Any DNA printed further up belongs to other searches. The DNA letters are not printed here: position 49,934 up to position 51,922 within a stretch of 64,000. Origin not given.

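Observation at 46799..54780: Candidate tailoring/RiPP-like locus: halogenase-like flavoenzyme fused to a PqqD/RRE-like domain, with coupled helical protein, PhyH dioxygenase, Gfo/Idh/MocA oxidoreductase and an ABC exporter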

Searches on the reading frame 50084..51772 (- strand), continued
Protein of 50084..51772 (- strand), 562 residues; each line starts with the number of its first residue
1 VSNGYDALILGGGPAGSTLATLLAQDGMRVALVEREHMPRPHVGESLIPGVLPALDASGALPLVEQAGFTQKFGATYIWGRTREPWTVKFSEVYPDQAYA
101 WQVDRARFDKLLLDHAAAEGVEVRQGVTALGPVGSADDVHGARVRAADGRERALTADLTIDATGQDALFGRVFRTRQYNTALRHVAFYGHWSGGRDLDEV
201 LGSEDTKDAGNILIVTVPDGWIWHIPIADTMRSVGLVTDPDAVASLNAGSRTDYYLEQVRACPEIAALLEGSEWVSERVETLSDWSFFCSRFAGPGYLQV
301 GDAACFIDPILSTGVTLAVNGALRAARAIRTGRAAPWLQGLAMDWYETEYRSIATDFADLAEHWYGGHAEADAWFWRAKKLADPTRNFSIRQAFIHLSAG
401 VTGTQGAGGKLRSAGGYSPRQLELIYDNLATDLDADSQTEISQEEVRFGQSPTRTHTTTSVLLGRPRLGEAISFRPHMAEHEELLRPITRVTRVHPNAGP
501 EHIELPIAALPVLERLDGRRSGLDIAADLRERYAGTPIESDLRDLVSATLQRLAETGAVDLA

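Call 34: find_encoding_contigs(protein=P0093, flank=8000, max_places=1)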
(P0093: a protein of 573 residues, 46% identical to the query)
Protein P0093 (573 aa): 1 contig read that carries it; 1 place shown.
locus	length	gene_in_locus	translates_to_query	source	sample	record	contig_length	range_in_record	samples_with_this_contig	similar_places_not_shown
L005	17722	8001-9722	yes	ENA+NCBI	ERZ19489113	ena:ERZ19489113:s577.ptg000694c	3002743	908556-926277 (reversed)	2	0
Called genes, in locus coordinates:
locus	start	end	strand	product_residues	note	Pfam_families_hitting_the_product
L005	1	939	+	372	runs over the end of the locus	PF03235:GmrSD_N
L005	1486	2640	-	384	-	PF02746:MR_MLE_N, PF13378:MR_MLE_C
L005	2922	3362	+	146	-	PF16798:DUF5069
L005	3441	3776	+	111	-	PF06153:CdAMP_rec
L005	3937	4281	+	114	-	PF06153:CdAMP_rec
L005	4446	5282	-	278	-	PF14100:DUF6807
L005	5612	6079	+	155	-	PF10604:Polyketide_cyc2, PF03364:Polyketide_cyc (weak), PF06240:COXG, PF08327:AHSA1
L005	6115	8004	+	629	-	-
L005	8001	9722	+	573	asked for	PF00890:FAD_binding_2 (weak), PF01266:DAO (weak), PF01494:FAD_binding_3, PF04820:Trp_halogenase, PF07992:Pyr_redox_2 (weak), PF12831:FAD_oxidored, PF13450:NAD_binding_8 (weak), PF04820:Trp_halogenase, +1 more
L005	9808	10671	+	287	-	PF01156:IU_nuc_hydro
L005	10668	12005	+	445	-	-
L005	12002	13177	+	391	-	PF00155:Aminotran_1_2, PF01041:DegT_DnrJ_EryC1 (weak)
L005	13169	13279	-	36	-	-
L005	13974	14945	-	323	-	PF00389:2-Hacid_dh, PF02826:2-Hacid_dh_C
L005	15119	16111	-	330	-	PF01408:GFO_IDH_MocA, PF22725:GFO_IDH_MocA_C3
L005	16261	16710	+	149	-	PF14588:YjgF_endoribonc, PF01042:Ribonuc_L-PSP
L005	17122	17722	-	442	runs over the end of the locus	PF00145:DNA_methylase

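Call 42: search_protein_families(library=pfam, proteins=[L004:6161-8008:+, L005:6115-8001:+, L002:9006-10001:+, L001:9093-10001:+], max_evalue=1)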
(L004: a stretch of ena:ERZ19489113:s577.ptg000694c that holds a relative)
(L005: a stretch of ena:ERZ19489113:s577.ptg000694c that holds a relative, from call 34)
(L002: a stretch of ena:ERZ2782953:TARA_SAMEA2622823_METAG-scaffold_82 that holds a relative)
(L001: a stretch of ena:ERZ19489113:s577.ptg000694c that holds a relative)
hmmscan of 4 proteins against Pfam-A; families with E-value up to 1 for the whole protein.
L004:6161-8008:+ (616 aa): 0 families

L005:6115-8001:+ (629 aa): 0 families

L002:9006-10001:+ (332 aa): 0 families

L001:9093-10001:+ (303 aa): 0 families

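Call 57: find_encoding_contigs(protein=P0086, flank=8000, max_places=2)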
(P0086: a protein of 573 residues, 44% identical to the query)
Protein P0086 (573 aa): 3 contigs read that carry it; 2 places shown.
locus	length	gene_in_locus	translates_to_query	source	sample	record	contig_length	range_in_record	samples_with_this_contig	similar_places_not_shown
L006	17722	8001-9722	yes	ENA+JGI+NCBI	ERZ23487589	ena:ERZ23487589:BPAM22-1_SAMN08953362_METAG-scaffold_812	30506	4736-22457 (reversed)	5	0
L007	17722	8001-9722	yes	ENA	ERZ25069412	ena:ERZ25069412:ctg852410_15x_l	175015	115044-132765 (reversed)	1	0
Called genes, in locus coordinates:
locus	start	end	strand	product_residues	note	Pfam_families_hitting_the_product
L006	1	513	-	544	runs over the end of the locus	-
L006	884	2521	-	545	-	-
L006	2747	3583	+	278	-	PF14100:DUF6807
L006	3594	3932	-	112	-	PF06153:CdAMP_rec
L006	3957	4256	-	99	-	PF06153:CdAMP_rec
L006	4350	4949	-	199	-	PF13875:DUF4202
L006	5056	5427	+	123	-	PF02311:AraC_binding (faint), PF07883:Cupin_2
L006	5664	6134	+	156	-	PF10604:Polyketide_cyc2, PF03364:Polyketide_cyc (weak), PF06240:COXG (weak)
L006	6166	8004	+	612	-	PF00515:TPR_1 (faint)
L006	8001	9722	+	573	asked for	PF00890:FAD_binding_2 (faint), PF01266:DAO (weak), PF01494:FAD_binding_3, PF04820:Trp_halogenase, PF12831:FAD_oxidored, PF13450:NAD_binding_8 (weak), PF04820:Trp_halogenase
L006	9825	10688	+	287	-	PF01156:IU_nuc_hydro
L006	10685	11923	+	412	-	-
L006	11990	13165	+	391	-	PF00155:Aminotran_1_2, PF01041:DegT_DnrJ_EryC1 (weak)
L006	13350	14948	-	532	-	PF14885:GHL15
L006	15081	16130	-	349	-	PF02615:Ldh_2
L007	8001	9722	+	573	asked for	PF00890:FAD_binding_2 (faint), PF01266:DAO (weak), PF01494:FAD_binding_3, PF04820:Trp_halogenase, PF12831:FAD_oxidored, PF13450:NAD_binding_8 (weak), PF04820:Trp_halogenase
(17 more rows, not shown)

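Call 58: find_encoding_contigs(protein=P0117, flank=8000, max_places=2)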
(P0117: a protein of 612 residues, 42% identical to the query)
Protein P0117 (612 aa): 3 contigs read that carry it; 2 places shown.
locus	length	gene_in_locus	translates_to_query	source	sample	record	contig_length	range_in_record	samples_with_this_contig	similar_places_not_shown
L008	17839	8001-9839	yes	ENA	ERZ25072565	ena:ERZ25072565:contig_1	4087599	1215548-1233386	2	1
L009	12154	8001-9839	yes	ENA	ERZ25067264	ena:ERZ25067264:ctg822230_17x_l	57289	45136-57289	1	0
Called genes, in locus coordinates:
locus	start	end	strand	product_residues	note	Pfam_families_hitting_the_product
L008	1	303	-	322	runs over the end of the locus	PF00528:BPD_transp_1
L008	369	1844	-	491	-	PF01547:SBP_bac_1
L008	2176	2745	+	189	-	PF02775:TPP_enzyme_C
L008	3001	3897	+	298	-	PF01063:Aminotran_4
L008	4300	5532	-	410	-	PF00364:Biotin_lipoyl, PF02817:E3_binding, PF00198:2-oxoacid_dh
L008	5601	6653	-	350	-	PF02779:Transket_pyr, PF02780:Transketolase_C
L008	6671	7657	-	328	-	PF00676:E1_dh, PF00456:Transketolase_N (weak), PF02775:TPP_enzyme_C (weak)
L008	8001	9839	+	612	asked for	PF01266:DAO (weak), PF01494:FAD_binding_3, PF04820:Trp_halogenase, PF07992:Pyr_redox_2 (weak), PF12831:FAD_oxidored, PF01266:DAO (weak), PF04820:Trp_halogenase, PF02810:SEC-C, +2 more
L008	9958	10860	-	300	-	PF00528:BPD_transp_1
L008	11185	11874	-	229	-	PF13432:TPR_16 (faint), PF13371:TPR_9 (faint), PF13181:TPR_8 (faint), PF13424:TPR_12 (weak), PF00515:TPR_1, PF07719:TPR_2, PF13424:TPR_12, PF13414:TPR_11 (weak), +5 more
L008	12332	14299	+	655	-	-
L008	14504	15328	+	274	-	PF01790:LGT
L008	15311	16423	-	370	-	PF03054:tRNA_Me_trans, PF20259:tRNA_Me_trans_M, PF20258:tRNA_Me_trans_C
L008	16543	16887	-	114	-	-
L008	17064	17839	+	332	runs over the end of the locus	PF00389:2-Hacid_dh, PF02826:2-Hacid_dh_C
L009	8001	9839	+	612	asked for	PF01266:DAO (weak), PF01494:FAD_binding_3, PF04820:Trp_halogenase, PF07992:Pyr_redox_2 (weak), PF12831:FAD_oxidored, PF01266:DAO (weak), PF04820:Trp_halogenase, PF02810:SEC-C, +2 more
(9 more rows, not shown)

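Call 59: find_encoding_contigs(protein=P0023, flank=8000, max_places=2)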
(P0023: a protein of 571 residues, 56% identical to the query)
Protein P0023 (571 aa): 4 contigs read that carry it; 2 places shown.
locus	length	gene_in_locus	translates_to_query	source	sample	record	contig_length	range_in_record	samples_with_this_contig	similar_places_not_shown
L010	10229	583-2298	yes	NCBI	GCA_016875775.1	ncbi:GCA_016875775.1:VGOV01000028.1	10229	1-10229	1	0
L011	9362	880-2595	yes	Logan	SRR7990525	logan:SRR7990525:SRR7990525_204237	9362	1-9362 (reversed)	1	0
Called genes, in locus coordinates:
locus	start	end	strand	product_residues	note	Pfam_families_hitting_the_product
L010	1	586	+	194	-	?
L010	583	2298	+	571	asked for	PF01266:DAO (faint), PF01494:FAD_binding_3, PF04820:Trp_halogenase, PF12831:FAD_oxidored (weak), PF04820:Trp_halogenase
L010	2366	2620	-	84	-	-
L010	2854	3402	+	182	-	-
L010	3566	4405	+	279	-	PF13489:Methyltransf_23 (weak), PF13847:Methyltransf_31, PF08241:Methyltransf_11, PF08242:Methyltransf_12, PF13649:Methyltransf_25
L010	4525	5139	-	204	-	PF06508:QueC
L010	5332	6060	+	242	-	PF00106:adh_short, PF08659:KR, PF13561:adh_short_C2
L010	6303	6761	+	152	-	PF01242:PTPS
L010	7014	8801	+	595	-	-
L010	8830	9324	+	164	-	PF13664:DUF4149, PF05425:CopD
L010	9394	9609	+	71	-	-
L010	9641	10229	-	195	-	PF00932:LTD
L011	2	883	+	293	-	?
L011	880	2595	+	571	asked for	PF01266:DAO (faint), PF01494:FAD_binding_3, PF04820:Trp_halogenase, PF12831:FAD_oxidored (weak), PF04820:Trp_halogenase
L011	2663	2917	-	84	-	-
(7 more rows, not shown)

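Call 60: find_related_loci(query=A1, collection=genome_contigs, flank=6000)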
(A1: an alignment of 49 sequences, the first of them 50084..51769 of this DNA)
Query A1 (561 aa) in genome_contigs; peptide patterns used: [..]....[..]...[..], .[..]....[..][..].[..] (x = any residue, [..] = any of these).
600 stretches matched a pattern (row limit reached: there are more); 600 encode a relative of the query (tblastn E <= 1e-3); the best 80 are kept; 80 distinct loci.
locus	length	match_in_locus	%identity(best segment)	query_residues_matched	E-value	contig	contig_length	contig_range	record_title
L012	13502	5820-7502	92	1-561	0e+0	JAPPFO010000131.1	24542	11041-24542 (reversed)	MAG: Chloroflexota bacterium isolate RHO1_bin_32 NODE_3429_length_24542_cov_5.138073, whole genome shotgun sequence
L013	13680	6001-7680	91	1-560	0e+0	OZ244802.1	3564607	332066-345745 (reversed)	MAG: Chloroflexota bacterium isolate 0351a3fc-03c6-4ac3-ab3a-8938ce3ed692 genome assembly, chromosome: 1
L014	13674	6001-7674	47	5-560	2e-158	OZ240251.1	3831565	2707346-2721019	MAG: Chloroflexota bacterium isolate d34784d7-597f-4c6c-9d13-8b2b1f638dff genome assembly, chromosome: 1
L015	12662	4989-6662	47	5-560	3e-157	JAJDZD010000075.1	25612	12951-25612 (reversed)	MAG: Chloroflexota bacterium isolate jk18x40bins.16 k141_120279, whole genome shotgun sequence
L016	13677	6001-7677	46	5-560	2e-154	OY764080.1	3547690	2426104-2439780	MAG: Chloroflexota bacterium isolate a04a8705-9522-4335-bb9c-b9bb47e5c42e genome assembly, chromosome: 1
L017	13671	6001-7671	46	5-560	9e-154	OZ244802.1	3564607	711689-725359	MAG: Chloroflexota bacterium isolate 0351a3fc-03c6-4ac3-ab3a-8938ce3ed692 genome assembly, chromosome: 1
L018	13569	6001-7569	46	5-524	9e-145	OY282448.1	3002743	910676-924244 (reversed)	MAG: uncultured Chloroflexota bacterium genome assembly, chromosome: 1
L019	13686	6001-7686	44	5-561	1e-148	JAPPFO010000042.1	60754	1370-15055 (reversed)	MAG: Chloroflexota bacterium isolate RHO1_bin_32 NODE_1098_length_60754_cov_4.896736, whole genome shotgun sequence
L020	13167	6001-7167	41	7-399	6e-82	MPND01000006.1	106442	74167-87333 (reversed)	MAG: SAR202 cluster bacterium bin90 NODE_304_length_106442_cov_8.43045_ID_607, whole genome shotgun sequence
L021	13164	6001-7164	39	5-399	1e-81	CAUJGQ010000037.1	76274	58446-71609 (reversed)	MAG: Chloroflexota bacterium isolate KLAP209 genome assembly, contig: KLAP209_348321, whole genome shotgun sequence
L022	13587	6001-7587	34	4-560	8e-81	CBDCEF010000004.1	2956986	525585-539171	MAG: Dehalococcoidia bacterium isolate c259e03a-9b86-4cdb-a37a-9c02718a3515 genome assembly, contig: contig_4, whole gen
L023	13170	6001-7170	38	5-399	1e-79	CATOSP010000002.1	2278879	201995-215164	MAG: uncultured Dehalococcoidia bacterium isolate 286066b2-4084-4aa5-9e65-18c9001dea11 genome assembly, contig: contig_2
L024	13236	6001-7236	39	5-446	3e-78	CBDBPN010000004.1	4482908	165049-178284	MAG: Pseudomonadales bacterium isolate 2ce4bf40-c7db-479d-8486-3b8447665951 genome assembly, contig: contig_4, whole gen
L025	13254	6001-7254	38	1-401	2e-78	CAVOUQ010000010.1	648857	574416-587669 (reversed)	MAG: uncultured Actinomycetes bacterium isolate MFD10007.bin.2.82 genome assembly, contig: contig_13607, whole genome sh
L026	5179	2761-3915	40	5-399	7e-78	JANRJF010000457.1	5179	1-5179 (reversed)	MAG: Deltaproteobacteria bacterium isolate bins.329 k141_3167206, whole genome shotgun sequence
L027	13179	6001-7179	41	7-399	1e-77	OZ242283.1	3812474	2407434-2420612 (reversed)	MAG: Dehalococcoidia bacterium isolate d63046ed-7a55-4dc1-8bb2-d3050b7f4681 genome assembly, chromosome: 1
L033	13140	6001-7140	37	13-399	6e-75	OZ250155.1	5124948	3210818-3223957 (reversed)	MAG: Dehalococcoidia bacterium isolate 1061aa9e-c1ab-476f-8b68-e9686b595c54 genome assembly, chromosome: 1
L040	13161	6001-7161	35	5-399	7e-73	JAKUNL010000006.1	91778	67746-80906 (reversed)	MAG: Dehalococcoidia bacterium isolate ALOHA_A2.0_6 A2.0-Dehalococcoidia-10_6, whole genome shotgun sequence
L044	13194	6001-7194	37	5-399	1e-71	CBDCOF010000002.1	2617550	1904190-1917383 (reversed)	MAG: Dehalococcoidia bacterium isolate f6db25fd-3272-4cc8-8767-510b53d0c936 genome assembly, contig: contig_2, whole gen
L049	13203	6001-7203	37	5-416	6e-69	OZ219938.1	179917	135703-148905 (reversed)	MAG: Dehalococcoidia bacterium isolate d5105c1e-37dd-4811-a55b-ed3c3c49e222 genome assembly, chromosome: 12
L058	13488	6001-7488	33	16-530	2e-67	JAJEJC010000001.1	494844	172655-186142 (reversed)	MAG: Dehalococcoidia bacterium isolate p16x63bins.52 k141_621503, whole genome shotgun sequence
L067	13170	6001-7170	36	20-380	4e-66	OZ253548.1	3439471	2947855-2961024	MAG: Dehalococcoidia bacterium isolate 601e0476-adb4-49b6-be5a-42d8628e722d genome assembly, chromosome: 1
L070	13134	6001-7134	36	20-399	1e-65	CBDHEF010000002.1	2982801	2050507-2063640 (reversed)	MAG: Dehalococcoidia bacterium isolate e9382ad7-4ca3-4796-a74a-760c8ad60130 genome assembly, contig: contig_2, whole gen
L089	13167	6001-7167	36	5-399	2e-61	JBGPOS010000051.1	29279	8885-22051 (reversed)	MAG: Tepidiformaceae bacterium isolate OBJ_0618_7090110_186 k141_10115127_length_29279_cov_22.5258, whole genome shotgun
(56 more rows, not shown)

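Call 65: find_encoding_contigs(protein=P0027, flank=8000, max_places=2)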
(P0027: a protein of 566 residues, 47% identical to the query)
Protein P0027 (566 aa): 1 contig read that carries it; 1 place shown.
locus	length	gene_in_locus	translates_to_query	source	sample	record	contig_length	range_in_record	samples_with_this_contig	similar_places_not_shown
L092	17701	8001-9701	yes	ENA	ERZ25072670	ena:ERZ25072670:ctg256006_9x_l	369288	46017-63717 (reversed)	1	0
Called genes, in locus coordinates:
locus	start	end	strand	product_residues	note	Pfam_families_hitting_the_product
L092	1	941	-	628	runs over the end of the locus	PF00753:Lactamase_B, PF23023:Anti-Pycsar_Apyc1 (faint), PF00753:Lactamase_B, PF12706:Lactamase_B_2 (weak)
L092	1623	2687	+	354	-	PF01073:3Beta_HSD, PF01370:Epimerase, PF05368:NmrA, PF07993:NAD_binding_4, PF13460:NAD_binding_10, PF16363:GDP_Man_Dehyd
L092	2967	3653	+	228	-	-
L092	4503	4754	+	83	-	PF14076:DUF4258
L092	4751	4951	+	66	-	PF10049:DUF2283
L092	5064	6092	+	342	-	PF05066:HARE-HTH, PF04471:Mrr_cat, PF22722:NA-iREase1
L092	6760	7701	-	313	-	PF01548:DEDD_Tnp_IS110, PF02371:Transposase_20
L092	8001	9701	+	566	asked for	PF00070:Pyr_redox (faint), PF01266:DAO (weak), PF01494:FAD_binding_3, PF04820:Trp_halogenase, PF07992:Pyr_redox_2 (weak), PF12831:FAD_oxidored, PF13450:NAD_binding_8 (weak), PF04820:Trp_halogenase, +1 more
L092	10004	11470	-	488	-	PF13416:SBP_bac_8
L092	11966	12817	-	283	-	PF02522:Antibiotic_NAT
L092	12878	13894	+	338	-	PF01408:GFO_IDH_MocA, PF02894:GFO_IDH_MocA_C (weak), PF22725:GFO_IDH_MocA_C3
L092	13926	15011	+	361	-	PF00890:FAD_binding_2 (faint), PF07992:Pyr_redox_2, PF12831:FAD_oxidored (weak)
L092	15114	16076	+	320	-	PF00005:ABC_tran, PF13304:AAA_21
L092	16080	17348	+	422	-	PF12679:ABC2_membrane_2, PF12698:ABC2_membrane_3, PF12730:ABC2_membrane_4, PF01061:ABC2_membrane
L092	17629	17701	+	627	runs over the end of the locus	PF00005:ABC_tran, PF02463:SMC_N (faint), PF13304:AAA_21 (faint)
